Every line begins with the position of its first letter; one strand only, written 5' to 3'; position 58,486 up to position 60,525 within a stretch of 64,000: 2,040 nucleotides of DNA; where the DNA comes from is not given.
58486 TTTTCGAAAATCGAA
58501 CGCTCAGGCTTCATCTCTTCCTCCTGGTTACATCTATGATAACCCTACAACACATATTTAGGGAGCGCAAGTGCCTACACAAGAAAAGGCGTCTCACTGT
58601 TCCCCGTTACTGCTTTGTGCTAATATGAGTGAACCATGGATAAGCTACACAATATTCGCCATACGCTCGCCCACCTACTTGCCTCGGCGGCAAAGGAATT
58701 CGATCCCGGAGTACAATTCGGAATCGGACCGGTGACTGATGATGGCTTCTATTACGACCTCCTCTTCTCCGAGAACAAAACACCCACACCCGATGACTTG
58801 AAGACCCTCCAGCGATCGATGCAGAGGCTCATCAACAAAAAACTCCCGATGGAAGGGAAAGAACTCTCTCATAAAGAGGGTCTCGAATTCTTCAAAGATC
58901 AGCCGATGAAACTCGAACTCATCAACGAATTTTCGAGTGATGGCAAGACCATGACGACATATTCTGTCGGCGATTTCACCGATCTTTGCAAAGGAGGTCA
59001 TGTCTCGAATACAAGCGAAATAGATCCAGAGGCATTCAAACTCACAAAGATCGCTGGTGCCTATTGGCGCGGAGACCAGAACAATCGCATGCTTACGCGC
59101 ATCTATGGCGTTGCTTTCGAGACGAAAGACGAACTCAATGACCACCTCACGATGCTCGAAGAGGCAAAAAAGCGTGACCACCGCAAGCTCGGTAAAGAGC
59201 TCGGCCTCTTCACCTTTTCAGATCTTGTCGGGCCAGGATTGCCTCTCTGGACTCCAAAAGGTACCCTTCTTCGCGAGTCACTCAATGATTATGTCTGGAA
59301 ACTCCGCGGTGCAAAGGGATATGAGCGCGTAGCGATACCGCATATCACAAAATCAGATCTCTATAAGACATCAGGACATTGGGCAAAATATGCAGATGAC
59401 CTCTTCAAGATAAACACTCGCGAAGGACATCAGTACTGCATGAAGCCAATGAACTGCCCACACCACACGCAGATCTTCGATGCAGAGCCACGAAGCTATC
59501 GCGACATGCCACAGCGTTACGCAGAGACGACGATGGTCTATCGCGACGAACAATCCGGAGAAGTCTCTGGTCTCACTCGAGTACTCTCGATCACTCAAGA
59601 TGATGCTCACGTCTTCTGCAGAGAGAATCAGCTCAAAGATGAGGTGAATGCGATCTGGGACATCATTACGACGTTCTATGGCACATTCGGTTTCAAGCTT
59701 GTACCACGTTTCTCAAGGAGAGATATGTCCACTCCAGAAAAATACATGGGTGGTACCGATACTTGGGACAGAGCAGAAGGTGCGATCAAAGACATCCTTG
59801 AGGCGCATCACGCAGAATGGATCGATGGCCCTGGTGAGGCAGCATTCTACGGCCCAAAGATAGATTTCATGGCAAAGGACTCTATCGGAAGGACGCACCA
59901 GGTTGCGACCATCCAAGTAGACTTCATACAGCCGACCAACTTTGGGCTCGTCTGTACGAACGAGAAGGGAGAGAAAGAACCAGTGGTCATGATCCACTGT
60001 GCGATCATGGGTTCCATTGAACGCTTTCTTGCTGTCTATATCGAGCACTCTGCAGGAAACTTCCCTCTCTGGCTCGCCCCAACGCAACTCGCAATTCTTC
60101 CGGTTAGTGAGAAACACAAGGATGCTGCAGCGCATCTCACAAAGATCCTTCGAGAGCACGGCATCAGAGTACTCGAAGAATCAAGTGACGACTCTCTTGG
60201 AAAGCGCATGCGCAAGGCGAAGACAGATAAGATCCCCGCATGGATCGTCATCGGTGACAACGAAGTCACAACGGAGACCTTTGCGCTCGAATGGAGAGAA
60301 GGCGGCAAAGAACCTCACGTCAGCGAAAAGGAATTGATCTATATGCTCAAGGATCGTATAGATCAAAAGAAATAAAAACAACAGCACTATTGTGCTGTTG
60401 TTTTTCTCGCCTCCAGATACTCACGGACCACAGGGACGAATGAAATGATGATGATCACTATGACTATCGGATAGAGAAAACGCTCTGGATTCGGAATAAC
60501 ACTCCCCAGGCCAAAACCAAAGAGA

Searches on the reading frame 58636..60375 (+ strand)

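Call 16: search_protein_families(library=pfam, proteins=[window:58636-60375:+], max_evalue=0.001)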
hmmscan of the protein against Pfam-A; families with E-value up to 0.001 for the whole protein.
window:58636-60375:+ (579 aa): 3 families
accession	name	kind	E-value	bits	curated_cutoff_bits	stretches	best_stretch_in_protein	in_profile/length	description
PF00587.30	tRNA-synt_2b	-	3.1e-43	148.3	29.3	1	257-471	1-178/179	tRNA synthetase class II core domain (G, H, P, S and T)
PF03129.25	HGTP_anticodon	-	1.4e-16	60.9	21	1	484-573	1-93/94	Anticodon binding domain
PF07973.19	tRNA_SAD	-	4.7e-13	49.3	24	1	107-157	2-44/44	Threonyl and Alanyl tRNA synthetase second additional domain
